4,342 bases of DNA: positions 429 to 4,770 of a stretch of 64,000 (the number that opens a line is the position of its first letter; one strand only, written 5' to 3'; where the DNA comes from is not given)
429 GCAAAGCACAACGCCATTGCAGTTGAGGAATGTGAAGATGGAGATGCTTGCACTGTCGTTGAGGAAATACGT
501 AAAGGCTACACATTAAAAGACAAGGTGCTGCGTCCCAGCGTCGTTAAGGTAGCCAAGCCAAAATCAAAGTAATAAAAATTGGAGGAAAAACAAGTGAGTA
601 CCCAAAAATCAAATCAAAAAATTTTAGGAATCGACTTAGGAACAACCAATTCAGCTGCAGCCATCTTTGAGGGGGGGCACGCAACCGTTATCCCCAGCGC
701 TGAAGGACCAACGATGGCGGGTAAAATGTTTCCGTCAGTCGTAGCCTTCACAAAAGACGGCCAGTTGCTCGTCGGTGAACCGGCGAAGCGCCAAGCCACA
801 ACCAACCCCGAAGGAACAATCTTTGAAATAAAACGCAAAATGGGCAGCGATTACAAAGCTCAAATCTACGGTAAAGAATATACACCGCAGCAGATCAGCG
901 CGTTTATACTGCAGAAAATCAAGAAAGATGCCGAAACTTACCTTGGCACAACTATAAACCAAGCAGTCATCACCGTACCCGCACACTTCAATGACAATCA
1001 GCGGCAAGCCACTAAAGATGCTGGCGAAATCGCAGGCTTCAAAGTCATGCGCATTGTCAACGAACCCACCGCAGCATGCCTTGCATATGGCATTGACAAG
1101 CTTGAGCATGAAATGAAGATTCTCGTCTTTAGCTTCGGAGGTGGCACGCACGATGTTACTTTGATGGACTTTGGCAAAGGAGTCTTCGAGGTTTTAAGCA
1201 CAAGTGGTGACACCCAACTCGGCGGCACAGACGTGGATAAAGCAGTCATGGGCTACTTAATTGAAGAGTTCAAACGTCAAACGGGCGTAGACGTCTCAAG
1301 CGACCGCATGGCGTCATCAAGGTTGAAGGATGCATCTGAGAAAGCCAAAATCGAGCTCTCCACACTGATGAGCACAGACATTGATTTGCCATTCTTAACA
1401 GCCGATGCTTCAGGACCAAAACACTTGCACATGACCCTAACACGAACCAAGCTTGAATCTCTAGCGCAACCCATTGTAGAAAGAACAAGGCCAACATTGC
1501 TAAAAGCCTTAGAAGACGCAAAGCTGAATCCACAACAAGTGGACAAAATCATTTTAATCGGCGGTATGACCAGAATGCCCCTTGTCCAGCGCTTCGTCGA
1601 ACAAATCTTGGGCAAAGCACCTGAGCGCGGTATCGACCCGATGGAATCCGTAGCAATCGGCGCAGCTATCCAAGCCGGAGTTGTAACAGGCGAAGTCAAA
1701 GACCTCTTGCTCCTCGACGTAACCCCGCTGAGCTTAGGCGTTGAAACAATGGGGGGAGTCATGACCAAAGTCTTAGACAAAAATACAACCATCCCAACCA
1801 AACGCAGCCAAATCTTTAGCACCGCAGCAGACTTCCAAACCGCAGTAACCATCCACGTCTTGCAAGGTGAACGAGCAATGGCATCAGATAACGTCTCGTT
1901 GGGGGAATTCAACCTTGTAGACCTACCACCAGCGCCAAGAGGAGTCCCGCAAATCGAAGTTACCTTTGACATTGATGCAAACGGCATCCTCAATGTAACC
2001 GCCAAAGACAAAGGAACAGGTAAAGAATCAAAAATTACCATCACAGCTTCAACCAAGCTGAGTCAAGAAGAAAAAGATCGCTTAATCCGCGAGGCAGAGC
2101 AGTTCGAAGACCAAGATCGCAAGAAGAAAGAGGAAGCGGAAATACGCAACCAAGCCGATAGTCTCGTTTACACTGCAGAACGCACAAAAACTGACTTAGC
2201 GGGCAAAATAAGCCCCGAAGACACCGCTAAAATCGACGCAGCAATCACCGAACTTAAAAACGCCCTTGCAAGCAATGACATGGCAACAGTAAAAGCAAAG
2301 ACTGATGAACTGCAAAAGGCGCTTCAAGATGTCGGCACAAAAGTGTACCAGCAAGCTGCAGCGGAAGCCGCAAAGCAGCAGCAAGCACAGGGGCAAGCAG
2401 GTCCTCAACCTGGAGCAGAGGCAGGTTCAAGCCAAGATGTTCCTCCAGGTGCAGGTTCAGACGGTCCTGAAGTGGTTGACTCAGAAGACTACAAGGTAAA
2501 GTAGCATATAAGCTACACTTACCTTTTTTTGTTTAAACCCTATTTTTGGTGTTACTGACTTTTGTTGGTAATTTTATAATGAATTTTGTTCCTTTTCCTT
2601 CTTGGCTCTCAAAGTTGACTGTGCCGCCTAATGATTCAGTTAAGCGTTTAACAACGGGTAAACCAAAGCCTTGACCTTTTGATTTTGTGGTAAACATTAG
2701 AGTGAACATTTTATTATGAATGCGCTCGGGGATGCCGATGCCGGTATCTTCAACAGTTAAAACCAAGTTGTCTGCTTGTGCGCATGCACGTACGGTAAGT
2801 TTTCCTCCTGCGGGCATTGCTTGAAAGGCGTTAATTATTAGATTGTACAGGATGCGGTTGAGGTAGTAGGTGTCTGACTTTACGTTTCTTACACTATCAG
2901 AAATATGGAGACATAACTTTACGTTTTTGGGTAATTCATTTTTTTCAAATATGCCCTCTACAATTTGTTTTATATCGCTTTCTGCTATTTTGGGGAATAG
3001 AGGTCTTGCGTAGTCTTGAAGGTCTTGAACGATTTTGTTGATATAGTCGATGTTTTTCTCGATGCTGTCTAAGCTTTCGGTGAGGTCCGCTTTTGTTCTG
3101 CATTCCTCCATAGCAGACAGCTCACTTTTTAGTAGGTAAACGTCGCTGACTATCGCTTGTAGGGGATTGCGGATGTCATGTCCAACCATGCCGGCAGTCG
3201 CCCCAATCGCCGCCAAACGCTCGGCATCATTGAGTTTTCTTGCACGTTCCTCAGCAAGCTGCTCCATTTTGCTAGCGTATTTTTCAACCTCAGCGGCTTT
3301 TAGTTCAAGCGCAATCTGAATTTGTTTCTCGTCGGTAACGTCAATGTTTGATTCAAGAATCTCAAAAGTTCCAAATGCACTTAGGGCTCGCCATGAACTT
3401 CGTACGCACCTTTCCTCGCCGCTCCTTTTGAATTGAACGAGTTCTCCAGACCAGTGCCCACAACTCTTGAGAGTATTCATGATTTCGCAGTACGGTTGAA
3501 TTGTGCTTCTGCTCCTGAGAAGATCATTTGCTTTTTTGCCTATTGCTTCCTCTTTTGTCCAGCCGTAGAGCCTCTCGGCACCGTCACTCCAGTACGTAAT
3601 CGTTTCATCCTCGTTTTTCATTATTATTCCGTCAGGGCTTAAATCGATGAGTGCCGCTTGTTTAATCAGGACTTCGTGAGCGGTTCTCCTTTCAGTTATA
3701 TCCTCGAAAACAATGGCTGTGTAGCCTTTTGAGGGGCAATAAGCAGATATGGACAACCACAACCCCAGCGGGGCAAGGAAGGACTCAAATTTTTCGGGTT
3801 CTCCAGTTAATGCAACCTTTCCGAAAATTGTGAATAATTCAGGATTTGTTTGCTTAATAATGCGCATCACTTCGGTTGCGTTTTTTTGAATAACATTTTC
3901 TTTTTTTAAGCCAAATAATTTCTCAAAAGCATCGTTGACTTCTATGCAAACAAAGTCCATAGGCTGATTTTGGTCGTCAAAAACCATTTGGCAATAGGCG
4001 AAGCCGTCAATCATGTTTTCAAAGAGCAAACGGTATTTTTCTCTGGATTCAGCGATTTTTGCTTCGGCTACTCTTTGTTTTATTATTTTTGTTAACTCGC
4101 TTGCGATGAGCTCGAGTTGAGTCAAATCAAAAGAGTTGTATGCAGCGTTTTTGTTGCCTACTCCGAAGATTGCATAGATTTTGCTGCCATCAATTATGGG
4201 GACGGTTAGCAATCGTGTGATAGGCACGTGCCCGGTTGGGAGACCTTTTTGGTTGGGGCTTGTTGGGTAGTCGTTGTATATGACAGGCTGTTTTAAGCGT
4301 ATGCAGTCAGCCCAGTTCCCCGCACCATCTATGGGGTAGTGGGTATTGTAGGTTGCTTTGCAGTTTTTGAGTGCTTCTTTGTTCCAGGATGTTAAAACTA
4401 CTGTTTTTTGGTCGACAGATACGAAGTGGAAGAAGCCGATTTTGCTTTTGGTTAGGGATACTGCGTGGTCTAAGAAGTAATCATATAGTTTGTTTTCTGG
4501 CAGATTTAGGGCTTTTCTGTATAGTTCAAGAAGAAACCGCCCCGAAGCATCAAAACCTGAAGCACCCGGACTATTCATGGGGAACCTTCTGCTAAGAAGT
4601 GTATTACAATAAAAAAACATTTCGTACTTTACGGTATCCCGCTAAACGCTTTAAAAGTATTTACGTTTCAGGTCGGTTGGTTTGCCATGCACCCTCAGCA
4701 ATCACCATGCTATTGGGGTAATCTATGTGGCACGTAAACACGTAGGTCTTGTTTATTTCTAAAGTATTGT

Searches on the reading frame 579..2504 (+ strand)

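Call 26: search_protein_families(library=pfam, proteins=[window:579-2504:+], max_evalue=0.001)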
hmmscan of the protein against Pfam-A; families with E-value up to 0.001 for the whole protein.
window:579-2504:+ (641 aa): 3 families
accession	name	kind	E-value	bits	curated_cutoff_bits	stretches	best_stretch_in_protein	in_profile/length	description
PF00012.26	HSP70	-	3e-221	736.2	20.6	1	15-591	1-599/599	Hsp70 protein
PF06723.19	MreB_Mbl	-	9.3e-13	48.1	27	1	15-364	3-317/327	MreB/Mbl protein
PF02782.22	FGGY_C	-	0.00015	22.1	27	1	309-368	137-196/198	FGGY family of carbohydrate kinases, C-terminal domain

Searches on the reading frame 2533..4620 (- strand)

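Call 26: search_protein_families(library=pfam, proteins=[window:2533-4620:-], max_evalue=0.001)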
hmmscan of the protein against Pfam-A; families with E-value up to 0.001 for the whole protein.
window:2533-4620:- (695 aa): 10 families
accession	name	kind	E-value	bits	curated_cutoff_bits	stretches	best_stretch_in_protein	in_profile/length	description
PF02518.31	HATPase_c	-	4.6e-26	91.9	26.4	1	586-686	5-109/111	Histidine kinase-, DNA gyrase B-, and HSP90-like ATPase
PF13185.12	GAF_2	-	7.4e-22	78.5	28.6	1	42-180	4-135/136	GAF domain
PF00989.32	PAS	-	5.9e-17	62.1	22.6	1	323-412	5-95/113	PAS fold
PF13426.13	PAS_9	-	3e-15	56.8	27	1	329-409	1-80/103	PAS domain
PF13188.13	PAS_8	-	1e-12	47.9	21.8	2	322-367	4-46/65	PAS domain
PF08448.16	PAS_4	-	3.1e-11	43.9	23.1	1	326-432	2-109/110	PAS fold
PF00512.31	HisKA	-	3.6e-08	33.8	26.9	1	477-539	7-62/66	His Kinase A (phospho-acceptor) domain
PF08447.18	PAS_3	-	4.5e-07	30.5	25.6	1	342-413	2-75/89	PAS fold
PF10090.15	HPTransfase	-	0.00031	20.9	22.9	1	588-674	33-121/123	Histidine phosphotransferase C-terminal domain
PF13581.12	HATPase_c_2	-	0.00094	19.6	27.4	0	591-679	40-122/127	Histidine kinase-like ATPase domain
